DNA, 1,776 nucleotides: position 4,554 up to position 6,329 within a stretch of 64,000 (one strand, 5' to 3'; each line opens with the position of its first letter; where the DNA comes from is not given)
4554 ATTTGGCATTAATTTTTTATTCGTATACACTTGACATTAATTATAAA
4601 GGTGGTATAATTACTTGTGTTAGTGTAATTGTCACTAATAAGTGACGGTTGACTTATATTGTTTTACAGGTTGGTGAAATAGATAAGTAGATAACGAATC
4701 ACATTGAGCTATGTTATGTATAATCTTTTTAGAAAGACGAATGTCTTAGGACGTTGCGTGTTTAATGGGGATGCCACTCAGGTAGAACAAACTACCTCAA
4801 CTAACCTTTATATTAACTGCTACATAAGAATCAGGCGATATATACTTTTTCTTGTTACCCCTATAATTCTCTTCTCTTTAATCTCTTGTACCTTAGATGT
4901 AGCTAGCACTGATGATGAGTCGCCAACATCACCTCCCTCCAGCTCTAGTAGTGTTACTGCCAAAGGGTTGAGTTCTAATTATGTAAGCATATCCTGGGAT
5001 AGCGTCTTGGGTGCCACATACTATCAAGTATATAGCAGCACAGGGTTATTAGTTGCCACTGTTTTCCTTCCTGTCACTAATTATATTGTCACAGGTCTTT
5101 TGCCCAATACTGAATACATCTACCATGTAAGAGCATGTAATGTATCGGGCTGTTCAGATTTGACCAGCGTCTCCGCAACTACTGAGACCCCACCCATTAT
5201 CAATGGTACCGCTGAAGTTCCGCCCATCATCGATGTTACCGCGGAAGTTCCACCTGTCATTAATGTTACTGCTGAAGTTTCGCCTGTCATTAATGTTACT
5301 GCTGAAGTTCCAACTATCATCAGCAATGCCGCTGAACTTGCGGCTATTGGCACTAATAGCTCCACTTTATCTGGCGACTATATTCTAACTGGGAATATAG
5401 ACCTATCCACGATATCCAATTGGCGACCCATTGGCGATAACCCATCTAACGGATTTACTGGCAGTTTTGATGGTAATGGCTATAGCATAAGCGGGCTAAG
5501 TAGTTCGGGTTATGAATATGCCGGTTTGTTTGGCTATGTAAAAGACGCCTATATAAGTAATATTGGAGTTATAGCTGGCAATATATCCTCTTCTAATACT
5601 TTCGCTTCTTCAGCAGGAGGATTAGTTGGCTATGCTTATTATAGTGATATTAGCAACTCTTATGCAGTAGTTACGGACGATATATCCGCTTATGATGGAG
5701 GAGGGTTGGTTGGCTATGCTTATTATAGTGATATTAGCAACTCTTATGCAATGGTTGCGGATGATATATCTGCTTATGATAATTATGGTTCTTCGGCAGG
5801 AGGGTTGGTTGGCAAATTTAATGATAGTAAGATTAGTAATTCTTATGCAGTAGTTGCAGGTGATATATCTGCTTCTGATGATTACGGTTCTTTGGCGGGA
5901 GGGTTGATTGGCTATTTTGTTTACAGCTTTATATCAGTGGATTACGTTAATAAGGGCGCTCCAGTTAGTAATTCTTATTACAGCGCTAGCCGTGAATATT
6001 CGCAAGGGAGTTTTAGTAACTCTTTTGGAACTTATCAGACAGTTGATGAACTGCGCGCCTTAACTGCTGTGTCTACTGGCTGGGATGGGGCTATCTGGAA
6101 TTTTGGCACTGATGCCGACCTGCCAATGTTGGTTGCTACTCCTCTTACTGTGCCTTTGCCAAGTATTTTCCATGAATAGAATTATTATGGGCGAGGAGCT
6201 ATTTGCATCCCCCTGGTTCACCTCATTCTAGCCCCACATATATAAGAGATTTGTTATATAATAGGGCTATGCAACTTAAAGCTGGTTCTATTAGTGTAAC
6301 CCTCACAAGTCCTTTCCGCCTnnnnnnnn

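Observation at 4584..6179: Family of three divergent GLUG-repeat surface lipoproteins, each with its own near-consensus sigma70 promoter and REP elements at the gene boundaries (paralog 1)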

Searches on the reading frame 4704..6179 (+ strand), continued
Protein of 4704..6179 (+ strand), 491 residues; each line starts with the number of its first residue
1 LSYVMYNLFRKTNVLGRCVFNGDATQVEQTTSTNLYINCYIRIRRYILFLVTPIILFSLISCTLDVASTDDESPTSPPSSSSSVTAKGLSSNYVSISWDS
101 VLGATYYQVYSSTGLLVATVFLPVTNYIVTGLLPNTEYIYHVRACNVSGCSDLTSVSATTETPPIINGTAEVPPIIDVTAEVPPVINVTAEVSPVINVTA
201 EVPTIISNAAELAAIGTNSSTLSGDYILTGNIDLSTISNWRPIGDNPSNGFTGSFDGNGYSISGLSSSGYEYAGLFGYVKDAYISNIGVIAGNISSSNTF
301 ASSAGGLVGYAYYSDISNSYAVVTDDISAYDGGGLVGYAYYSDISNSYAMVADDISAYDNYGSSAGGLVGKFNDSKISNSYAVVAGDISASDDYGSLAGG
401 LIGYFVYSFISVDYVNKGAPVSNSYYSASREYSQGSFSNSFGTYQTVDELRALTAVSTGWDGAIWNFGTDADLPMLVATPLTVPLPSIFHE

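Call 28: find_encoding_contigs(protein=P0009, flank=3000, max_places=2)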
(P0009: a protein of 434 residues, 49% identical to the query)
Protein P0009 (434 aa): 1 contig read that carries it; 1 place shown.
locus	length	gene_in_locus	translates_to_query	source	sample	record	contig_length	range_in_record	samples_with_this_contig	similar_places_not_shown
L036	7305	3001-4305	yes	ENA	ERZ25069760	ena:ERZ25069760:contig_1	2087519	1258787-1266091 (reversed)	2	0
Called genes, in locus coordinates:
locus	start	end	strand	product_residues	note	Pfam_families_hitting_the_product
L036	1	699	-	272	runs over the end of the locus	-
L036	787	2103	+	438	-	PF00815:Histidinol_dh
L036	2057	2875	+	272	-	PF00106:adh_short, PF01370:Epimerase (weak), PF08659:KR, PF13561:adh_short_C2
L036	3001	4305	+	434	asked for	PF07581:Glug (faint)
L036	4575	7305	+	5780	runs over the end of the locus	PF08329:ChitinaseA_N (faint), PF16655:PhoD_N (faint), PF16656:Pur_ac_phosph_N (faint), PF21910:GH85_C (faint), PF23376:Fn3_VIN3 (faint), PF25059:FN3_DSCAM-DSCAML_C (faint), PF00041:fn3, PF00041:fn3, +4 more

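Call 29: find_encoding_contigs(protein=P0004, flank=3000, max_places=2)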
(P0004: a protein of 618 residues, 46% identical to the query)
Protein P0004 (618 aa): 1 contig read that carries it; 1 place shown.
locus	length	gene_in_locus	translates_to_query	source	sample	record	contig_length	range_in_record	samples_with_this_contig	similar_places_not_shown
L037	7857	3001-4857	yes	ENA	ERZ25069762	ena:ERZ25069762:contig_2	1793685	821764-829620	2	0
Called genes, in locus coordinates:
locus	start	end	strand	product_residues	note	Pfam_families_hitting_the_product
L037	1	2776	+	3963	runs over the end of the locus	PF07581:Glug (faint)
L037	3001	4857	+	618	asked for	PF00041:fn3 (faint), PF07581:Glug (faint)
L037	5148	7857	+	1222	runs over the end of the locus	PF07581:Glug (faint), PF00028:Cadherin (faint)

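Call 30: find_encoding_contigs(protein=P0003, flank=3000, max_places=2)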
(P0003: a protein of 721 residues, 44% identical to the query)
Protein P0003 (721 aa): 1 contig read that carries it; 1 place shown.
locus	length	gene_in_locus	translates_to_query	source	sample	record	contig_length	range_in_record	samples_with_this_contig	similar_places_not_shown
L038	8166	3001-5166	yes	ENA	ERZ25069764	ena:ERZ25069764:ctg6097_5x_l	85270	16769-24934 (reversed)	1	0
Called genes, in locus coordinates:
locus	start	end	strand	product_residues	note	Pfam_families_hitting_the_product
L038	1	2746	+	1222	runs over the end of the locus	PF08329:ChitinaseA_N (faint), PF16656:Pur_ac_phosph_N (faint), PF23376:Fn3_VIN3 (faint), PF25059:FN3_DSCAM-DSCAML_C (faint), PF07581:Glug (faint), PF00041:fn3 (weak)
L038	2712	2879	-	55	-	-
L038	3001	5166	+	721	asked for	PF23376:Fn3_VIN3 (faint), PF00041:fn3, PF08329:ChitinaseA_N (faint), PF16655:PhoD_N (faint), PF16656:Pur_ac_phosph_N (faint), PF21910:GH85_C (faint), PF25059:FN3_DSCAM-DSCAML_C (faint), PF00041:fn3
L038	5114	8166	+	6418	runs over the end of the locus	-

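Call 31: find_encoding_contigs(protein=P0001, flank=3000, max_places=2)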
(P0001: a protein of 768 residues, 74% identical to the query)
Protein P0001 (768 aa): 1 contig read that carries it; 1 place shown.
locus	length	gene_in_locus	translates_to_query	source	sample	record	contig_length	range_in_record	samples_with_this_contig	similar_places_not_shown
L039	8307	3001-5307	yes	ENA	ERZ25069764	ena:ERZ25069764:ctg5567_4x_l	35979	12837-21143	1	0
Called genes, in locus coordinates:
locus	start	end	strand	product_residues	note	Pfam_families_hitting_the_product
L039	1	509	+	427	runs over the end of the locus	PF00171:Aldedh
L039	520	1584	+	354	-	PF02086:MethyltransfD12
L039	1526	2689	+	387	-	-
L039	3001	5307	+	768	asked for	PF00041:fn3 (weak), PF07581:Glug (faint)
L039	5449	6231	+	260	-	PF01467:CTP_transf_like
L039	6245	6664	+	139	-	PF02410:RsfS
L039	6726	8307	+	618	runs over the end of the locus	PF03717:PBP_dimer, PF00905:Transpeptidase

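Call 50: predict_structure(alignment_id=A2)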
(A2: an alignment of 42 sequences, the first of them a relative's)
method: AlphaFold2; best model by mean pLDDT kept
length: 487 residues; sequences in the alignment: 42
mean_pLDDT: 80.2   pTM: 0.62
mean pLDDT of the five models: 80.2, 79.8, 79.0, 78.1, 78.1
residues with pLDDT >= 90: 255; 70-90: 110; 50-70: 37; < 50: 85
segments of 3 or more residues with pLDDT < 50: 1-27, 59-71, 165-194, 405-413, 476-479
pLDDT, mean of each block of 10 residues (from residue 1): 44 40 44 74 85 66 37 61 84 89 92 85 89 93 89 85 45 32 40 66 97 90 94 98 97 94 98 98 97 95 98 97 97 98 97 90 96 97 89 92 54 73 78 82 94 91 87 59 55
secondary structure, 60 per line:
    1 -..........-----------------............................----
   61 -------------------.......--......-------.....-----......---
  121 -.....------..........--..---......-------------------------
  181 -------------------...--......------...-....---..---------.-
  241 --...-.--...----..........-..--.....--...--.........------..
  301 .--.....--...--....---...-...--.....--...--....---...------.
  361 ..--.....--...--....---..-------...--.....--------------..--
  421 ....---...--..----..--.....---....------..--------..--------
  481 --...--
elements in order: H2-11 H29-56 E80-86 E89-94 E102-106 E112-117 E122-126 E133-142 E150-155 E200-202 H205-210 E221-224 E250-252 E257-266 E272-276 E279-281 E284-292 E299-301 E304-308 E311-313 E316-319 E323-325 E327-329 E332-336 E339-341 E344-347 E351-353 E360-362 E365-369 E372-374 E377-380 E393-395 E398-402 E421-424 H443-447 H451-454

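Call 54: fold_search(model_id=the predicted structure, library=pdb)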
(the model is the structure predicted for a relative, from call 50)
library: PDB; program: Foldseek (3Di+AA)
matches with E <= 10: 1920; with E <= 0.001: 98
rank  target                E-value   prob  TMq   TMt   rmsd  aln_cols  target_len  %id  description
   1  3n6z                  8.8e-08  1.00  0.37  0.51   7.0       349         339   18  Crystal structure of a putative immunoglobulin A1 protease (BACOVA_03286) from Bacteroides ovatus at 1.30 A resolution (released 2010-07-21)
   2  2uve_A                2.3e-06  1.00  0.15  0.13  19.0       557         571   11  Structure of Yersinia enterocolitica Family 28 Exopolygalacturonase (released 2007-05-08)
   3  2uvf_B                3.8e-06  1.00  0.16  0.14  18.1       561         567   11  Structure of Yersinia enterocolitica Family 28 Exopolygalacturonase in Complex with Digalaturonic Acid (released 2007-05-08)
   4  7jgt                  5.9e-06  1.00  0.15  0.77   2.0        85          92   28  Crystal Structure of FN3tt (released 2021-07-21)
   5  7jgu                  1.9e-05  1.00  0.15  0.79   1.7        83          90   28  Structure of FN3tt mut (released 2021-07-21)
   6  6xja_P                3.5e-05  1.00  0.29  0.13  18.2       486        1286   13  Streptococcus Pneumoniae IgA1 Protease with IgA1 substrate (released 2021-01-20)
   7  1x5z_MODEL_1_A        4.1e-05  1.00  0.17  0.63  13.3       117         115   20  Solution structure of the fibronectin type-III domain of human protein tyrosine phosphatase, receptor type, D  (released 2005-11-17)
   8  2uve_B                4.1e-05  0.98  0.16  0.14  18.5       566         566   10  Structure of Yersinia enterocolitica Family 28 Exopolygalacturonase (released 2007-05-08)
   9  4plo_B                4.9e-05  1.00  0.15  0.36   3.7        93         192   26  Crystal Structure of chicken Netrin-1 (LN-LE3) in complex with mouse DCC (FN4-5) (released 2014-06-18)
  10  7uvl_P                5.2e-05  1.00  0.30  0.13  17.9       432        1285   12  IgA1 Protease with IgA1 substrate (released 2022-11-23)
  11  8orl_B                7.3e-05  1.00  0.16  0.61   3.5        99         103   16  Crystal structure of the S23226G missense variant of titin domain Fn3-56 (released 2023-08-23)
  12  6pol_E                7.7e-05  1.00  0.16  0.65   3.8       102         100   25  Crystal structure of the human NELL1 EGF1-3-Robo3 FN1 complex (released 2020-05-06)
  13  2edd_MODEL_1_A        7.7e-05  1.00  0.15  0.50  12.8       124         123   22  Solution structure of the fifth fibronectin type III domain of human Netrin receptor DCC (released 2008-03-04)
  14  4u4b                  7.7e-05  0.97  0.15  0.21  19.3       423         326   10  Crystal Structure of Pectate Lyase Pel3 from Pectobacterium carotovorum with one monomer in the A.U. (released 2015-08-05)
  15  6pog_A                8.1e-05  1.00  0.17  0.70   2.8       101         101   25  Crystal structure of the NELL2 EGF1-6-Robo3 FN1 complex (released 2020-05-06)
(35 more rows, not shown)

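Call 74: find_encoding_contigs(protein=P0131, flank=2500, max_places=2)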
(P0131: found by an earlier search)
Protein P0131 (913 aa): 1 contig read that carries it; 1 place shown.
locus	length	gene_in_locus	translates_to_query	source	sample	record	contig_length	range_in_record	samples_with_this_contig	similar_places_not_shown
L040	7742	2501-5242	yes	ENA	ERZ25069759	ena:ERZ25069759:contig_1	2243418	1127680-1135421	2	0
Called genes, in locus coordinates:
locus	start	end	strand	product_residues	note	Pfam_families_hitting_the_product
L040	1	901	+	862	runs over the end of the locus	PF02861:Clp_N, PF23569:NBD_SMAX1, PF00004:AAA, PF17871:AAA_lid_9, PF00004:AAA, PF07724:AAA_2, PF07728:AAA_5, PF10431:ClpB_D2-small, +6 more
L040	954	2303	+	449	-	PF00171:Aldedh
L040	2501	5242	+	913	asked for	PF00041:fn3 (weak), PF07581:Glug (faint)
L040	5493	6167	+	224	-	PF01467:CTP_transf_like (weak)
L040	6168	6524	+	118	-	PF02410:RsfS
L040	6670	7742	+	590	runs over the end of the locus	PF03717:PBP_dimer, PF00905:Transpeptidase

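Call 82: search_solved_structures(query=A2, max_evalue=0.01)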
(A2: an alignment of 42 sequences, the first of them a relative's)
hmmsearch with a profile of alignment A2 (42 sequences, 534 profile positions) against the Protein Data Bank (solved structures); distinct sequences matched with E-value up to 0.01: 1.
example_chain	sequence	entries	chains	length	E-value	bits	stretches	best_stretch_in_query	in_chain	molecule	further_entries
3n6z_A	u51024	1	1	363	3.3e-27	98.6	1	112-352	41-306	putative immunoglobulin A1 protease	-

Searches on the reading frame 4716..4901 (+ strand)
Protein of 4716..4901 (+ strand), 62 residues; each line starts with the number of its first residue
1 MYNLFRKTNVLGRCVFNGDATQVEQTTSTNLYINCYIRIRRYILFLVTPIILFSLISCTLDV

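Call 47: search_protein_families(library=pfam, proteins=[window:4716-4901:+], max_evalue=10)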
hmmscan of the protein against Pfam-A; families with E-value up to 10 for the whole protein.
seq(62 aa): 0 families

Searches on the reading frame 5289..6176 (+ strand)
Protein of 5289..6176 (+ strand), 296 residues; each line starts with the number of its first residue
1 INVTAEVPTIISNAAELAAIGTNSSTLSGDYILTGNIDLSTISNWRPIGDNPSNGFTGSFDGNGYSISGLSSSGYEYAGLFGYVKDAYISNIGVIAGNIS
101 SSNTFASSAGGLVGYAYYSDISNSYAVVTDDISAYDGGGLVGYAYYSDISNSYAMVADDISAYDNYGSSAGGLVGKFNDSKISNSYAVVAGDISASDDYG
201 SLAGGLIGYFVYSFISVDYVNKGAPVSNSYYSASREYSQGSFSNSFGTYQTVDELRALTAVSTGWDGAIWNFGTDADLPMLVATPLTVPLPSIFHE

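Call 81: search_solved_structures(query=window:5289-6176:+, max_evalue=0.01)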
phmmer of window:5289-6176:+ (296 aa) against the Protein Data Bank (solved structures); distinct sequences matched with E-value up to 0.01: 0.
